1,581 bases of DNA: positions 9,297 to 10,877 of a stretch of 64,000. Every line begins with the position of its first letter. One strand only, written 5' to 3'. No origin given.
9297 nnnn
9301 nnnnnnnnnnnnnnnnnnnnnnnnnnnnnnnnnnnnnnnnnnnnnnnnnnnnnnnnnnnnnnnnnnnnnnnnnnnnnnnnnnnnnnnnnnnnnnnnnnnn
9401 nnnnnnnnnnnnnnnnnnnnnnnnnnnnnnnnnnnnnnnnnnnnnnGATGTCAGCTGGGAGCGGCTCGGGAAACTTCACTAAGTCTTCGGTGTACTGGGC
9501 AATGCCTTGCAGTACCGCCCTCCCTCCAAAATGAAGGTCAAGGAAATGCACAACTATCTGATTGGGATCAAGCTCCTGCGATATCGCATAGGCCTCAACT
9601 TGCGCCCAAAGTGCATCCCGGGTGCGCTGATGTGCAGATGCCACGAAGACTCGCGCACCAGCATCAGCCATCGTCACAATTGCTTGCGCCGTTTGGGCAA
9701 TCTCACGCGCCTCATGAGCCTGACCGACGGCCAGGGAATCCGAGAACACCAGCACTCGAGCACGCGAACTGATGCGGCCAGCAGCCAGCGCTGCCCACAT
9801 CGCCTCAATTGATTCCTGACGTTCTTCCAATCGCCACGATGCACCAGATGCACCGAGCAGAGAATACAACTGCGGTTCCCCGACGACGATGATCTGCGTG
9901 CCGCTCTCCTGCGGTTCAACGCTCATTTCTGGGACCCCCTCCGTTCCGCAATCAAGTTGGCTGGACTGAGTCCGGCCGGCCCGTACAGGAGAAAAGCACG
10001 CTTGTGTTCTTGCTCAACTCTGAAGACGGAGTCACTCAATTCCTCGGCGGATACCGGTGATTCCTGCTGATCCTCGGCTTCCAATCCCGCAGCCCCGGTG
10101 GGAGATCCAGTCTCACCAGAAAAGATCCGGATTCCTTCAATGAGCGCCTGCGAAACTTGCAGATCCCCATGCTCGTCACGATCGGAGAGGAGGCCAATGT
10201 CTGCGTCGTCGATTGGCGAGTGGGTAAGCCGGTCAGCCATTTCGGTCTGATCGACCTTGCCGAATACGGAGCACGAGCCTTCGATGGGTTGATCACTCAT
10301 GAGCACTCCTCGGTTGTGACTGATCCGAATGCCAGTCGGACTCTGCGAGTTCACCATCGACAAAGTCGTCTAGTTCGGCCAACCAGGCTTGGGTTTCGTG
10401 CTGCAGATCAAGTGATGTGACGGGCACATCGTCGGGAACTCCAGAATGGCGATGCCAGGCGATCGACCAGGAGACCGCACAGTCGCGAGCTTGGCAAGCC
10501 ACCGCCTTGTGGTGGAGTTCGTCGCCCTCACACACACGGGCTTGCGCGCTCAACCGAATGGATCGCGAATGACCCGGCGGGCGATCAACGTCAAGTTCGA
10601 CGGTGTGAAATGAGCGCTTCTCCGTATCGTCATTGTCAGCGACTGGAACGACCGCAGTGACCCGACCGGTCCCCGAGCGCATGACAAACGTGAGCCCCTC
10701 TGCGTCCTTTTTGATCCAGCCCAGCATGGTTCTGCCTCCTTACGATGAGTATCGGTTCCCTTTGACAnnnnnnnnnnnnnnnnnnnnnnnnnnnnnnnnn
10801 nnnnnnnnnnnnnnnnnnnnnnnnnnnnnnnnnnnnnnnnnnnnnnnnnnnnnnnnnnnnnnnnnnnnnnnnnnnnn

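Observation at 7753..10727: Tail of the pil operon: a TadZ/CpaE-like ParA ATPase embedded among four orphan acidic proteins in a type IVa (not Tad) locus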

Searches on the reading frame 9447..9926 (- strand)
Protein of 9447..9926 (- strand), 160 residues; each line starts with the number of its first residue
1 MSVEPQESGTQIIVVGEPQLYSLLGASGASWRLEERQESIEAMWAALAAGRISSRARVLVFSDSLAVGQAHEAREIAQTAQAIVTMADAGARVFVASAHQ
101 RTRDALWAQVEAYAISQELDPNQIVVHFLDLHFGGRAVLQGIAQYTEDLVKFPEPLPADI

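Call 24: predict_structure(alignment_id=A2)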
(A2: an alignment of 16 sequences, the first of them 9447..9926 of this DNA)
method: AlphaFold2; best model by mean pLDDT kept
length: 160 residues; sequences in the alignment: 16
mean_pLDDT: 88.8   pTM: 0.82
mean pLDDT of the five models: 88.8, 88.7, 87.9, 85.2, 84.4
residues with pLDDT >= 90: 109; 70-90: 41; 50-70: 5; < 50: 5
segments of 3 or more residues with pLDDT < 50: 2-6
pLDDT, mean of each block of 10 residues (from residue 1): 58 91 92 92 92 92 77 89 94 91 92 97 94 89 93 87
secondary structure, 60 per line:
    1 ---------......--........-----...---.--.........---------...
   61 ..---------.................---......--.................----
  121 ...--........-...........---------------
elements in order: E10-15 H18-25 E31-33 H40-48 E58-62 H72-88 E92-97 H100-116 E126-130 H135-145

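Call 27: fold_search(model_id=the predicted structure, library=pdb)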
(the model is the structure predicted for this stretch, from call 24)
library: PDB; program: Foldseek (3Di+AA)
matches with E <= 10: 1324; with E <= 0.001: 0
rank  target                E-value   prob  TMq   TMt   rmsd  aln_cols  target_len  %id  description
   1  3mil_A                4.1e-03  0.99  0.45  0.33   6.7       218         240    8  Crystal structure of isoamyl acetate-hydrolyzing esterase from Saccharomyces cerevisiae (released 2010-11-24)
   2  3mil_B                9.5e-03  0.96  0.41  0.31   7.2       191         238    8  Crystal structure of isoamyl acetate-hydrolyzing esterase from Saccharomyces cerevisiae (released 2010-11-24)
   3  9hi5_A                1.1e-02  0.99  0.49  0.43   5.3       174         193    9  Structure of scaffold FI6-focused design_02 (released 2025-12-03)
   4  4cvh                  2.3e-02  0.63  0.33  0.17   9.2       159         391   12  Crystal structure of human isoprenoid synthase domain-containing protein (released 2015-02-04)
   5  4dql_A                2.3e-02  0.57  0.35  0.18   8.7       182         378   13  Crystal structure of the FAD binding domain of cytochrome P450 BM3 in complex with NADP+ (released 2012-03-07)
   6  8i87_C                2.5e-02  0.91  0.44  0.20   7.4       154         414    9  Cryo-EM structure of TIR-APAZ/Ago-gRNA-DNA complex (released 2023-07-19)
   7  6wd4_8                2.5e-02  0.85  0.44  0.24   6.8       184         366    8  Cryo-EM of elongating ribosome with EF-Tu*GTP elucidates tRNA proofreading (Cognate Structure II-B2) (released 2020-07-08)
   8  4dql_B                2.5e-02  0.51  0.32  0.17   9.9       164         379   17  Crystal structure of the FAD binding domain of cytochrome P450 BM3 in complex with NADP+ (released 2012-03-07)
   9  6ulg_F                2.6e-02  0.87  0.43  0.28   5.6       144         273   12  Cryo-EM structure of the FLCN-FNIP2-Rag-Ragulator complex (released 2019-11-20)
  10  3qfc_B                3.0e-02  0.75  0.43  0.16   6.9       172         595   12  Crystal Structure of Human NADPH-Cytochrome P450 (V492E mutant) (released 2011-08-03)
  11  4dqk_B                3.0e-02  0.47  0.32  0.17   9.9       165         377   17  Crystal structure of the FAD binding domain of cytochrome P450 BM3 (released 2012-03-07)
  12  7xa3_A                3.2e-02  0.87  0.47  0.35   8.2       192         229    8  Cryo-EM structure of the CCL2 bound CCR2-Gi complex (released 2022-08-24)
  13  2vpt                  3.9e-02  0.82  0.42  0.36   6.2       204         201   12  Clostridium thermocellum family 3 carbohydrate esterase (released 2008-05-06)
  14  8f7r_A                3.9e-02  0.77  0.43  0.34   8.1       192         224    9  Gi bound mu-opioid receptor in complex with endomorphin (released 2022-12-14)
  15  4ln1_C                4.1e-02  0.38  0.29  0.18  15.4       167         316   10  CRYSTAL STRUCTURE OF L-lactate dehydrogenase from Bacillus cereus ATCC 14579 complexed with calcium, NYSGRC Target 029 (released 2013-07-24)
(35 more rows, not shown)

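Call 31: search_protein_families(library=pfam, alignment_id=A2, max_evalue=10)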
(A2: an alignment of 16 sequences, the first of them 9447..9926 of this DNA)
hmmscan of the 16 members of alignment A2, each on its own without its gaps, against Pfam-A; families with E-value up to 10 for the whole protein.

A. member 1, window:9447-9926:- (160 aa): 4 families
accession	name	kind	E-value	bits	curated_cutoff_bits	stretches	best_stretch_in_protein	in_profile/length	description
PF11795.13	DUF3322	-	0.015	15.7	22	1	6-85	78-157/190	Uncharacterized protein conserved in bacteria N-term (DUF3322)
PF09707.15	Cas_Cas2CT1978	-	0.02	15.5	24.7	1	86-113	21-48/86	CRISPR-associated protein (Cas_Cas2CT1978)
PF04048.20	Sec8_N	-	0.04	14.3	26.8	1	33-85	2-54/142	Exocyst complex component Sec8 N-terminal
PF00305.24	Lipoxygenase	-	0.23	10.3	23.6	1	90-132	314-355/673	Lipoxygenase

B. families by the number of members that match (of 16 scanned): 16 families
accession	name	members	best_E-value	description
PF13379.11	NMT1_2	2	0.0012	NMT1-like family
PF05762.20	VWA_CoxE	2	0.0015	VWA domain containing CoxE-like protein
PF19674.4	DUF6177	2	0.0049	Family of unknown function (DUF6177)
PF04273.18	BLH_phosphatase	1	0.0053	Beta-lactamase hydrolase-like protein, phosphatase-like domain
PF00925.25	GTP_cyclohydro2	1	0.013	GTP cyclohydrolase II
PF11795.13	DUF3322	1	0.015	Uncharacterized protein conserved in bacteria N-term (DUF3322)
PF14258.12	DUF4350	1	0.015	Domain of unknown function (DUF4350)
PF09707.15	Cas_Cas2CT1978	1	0.02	CRISPR-associated protein (Cas_Cas2CT1978)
PF19734.4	DUF6224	1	0.028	Family of unknown function (DUF6224)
PF04346.18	EutH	1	0.029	Ethanolamine utilisation protein, EutH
PF04048.20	Sec8_N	1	0.04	Exocyst complex component Sec8 N-terminal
PF18965.5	VP3-like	1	0.08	Outer capsid protein VP3-like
PF08044.16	DUF1707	1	0.095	DUF1707 SHOCT-like domain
PF21464.2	flgE_D3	1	0.22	Flagellar hook protein FlgE, D3 domain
PF17918.6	TetR_C_15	1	0.22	Tetracyclin repressor-like, C-terminal domain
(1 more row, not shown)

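Call 38: find_homologous_proteins(query=A2, max_evalue=0.001)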
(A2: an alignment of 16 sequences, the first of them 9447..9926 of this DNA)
Query A2 (16 sequences) (160 aa, profile of the alignment): 18 proteins with E <= 0.001 among 8000 candidates.
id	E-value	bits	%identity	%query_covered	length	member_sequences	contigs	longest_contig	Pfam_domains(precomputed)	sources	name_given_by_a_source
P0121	3.0e-59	217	39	89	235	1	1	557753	-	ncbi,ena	-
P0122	2.6e-58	214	41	93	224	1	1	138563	-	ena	-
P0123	2.1e-56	208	44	93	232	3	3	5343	-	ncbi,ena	-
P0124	2.3e-55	205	43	84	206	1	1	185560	-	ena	-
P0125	3.2e-55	204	39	94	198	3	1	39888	-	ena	-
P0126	2.1e-52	195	40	86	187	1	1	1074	-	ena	-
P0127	5.2e-51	190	39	89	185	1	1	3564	-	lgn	-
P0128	1.9e-48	182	52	53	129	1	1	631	-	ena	-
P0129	2.9e-48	182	38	88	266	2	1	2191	-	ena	-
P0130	8.3e-47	177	39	81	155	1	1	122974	-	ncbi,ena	-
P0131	5.9e-46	174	38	81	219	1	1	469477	-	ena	-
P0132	3.1e-42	162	46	53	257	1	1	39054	-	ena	-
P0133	2.9e-39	152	48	53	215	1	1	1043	-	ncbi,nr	ncbi:MAG: hypothetical protein EBZ13_14695, partial [Planctomycetia bacterium]|nr:hypothetical prote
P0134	1.3e-36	144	48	53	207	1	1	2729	-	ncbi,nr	ncbi:MAG: hypothetical protein EBY42_08965 [Actinobacteria bacterium]|nr:hypothetical protein [Actin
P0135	3.7e-35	139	48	57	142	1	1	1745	-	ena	-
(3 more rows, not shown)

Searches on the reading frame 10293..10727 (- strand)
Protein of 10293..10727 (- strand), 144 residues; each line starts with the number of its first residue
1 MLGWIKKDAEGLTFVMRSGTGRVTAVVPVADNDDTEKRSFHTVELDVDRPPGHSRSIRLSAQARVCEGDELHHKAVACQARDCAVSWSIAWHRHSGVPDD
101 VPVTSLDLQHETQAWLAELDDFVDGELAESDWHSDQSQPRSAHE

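Call 4: search_protein_families(library=pfam, proteins=[window:10293-10727:-], max_evalue=0.1)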
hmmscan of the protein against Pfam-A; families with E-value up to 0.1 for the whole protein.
window:10293-10727:- (144 aa): 1 family
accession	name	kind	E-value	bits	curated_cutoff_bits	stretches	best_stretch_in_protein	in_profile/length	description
PF14260.11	zf-C4pol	-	0.0032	18.2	28.9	1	54-88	36-69/70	C4-type zinc-finger of DNA polymerase delta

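Call 5: search_protein_families(library=ncbifam, proteins=[window:10293-10727:-], max_evalue=0.1)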
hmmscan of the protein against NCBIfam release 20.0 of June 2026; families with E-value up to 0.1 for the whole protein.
window:10293-10727:- (144 aa): 0 families

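Call 104: search_solved_structures(query=A3, max_evalue=10)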
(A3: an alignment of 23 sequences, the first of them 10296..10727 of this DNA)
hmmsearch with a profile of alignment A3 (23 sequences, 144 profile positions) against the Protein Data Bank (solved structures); distinct sequences matched with E-value up to 10: 1.
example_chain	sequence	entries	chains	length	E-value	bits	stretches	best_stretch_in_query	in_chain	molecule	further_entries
4q6u_A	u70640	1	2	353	0.15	15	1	92-135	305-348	Uncharacterized protein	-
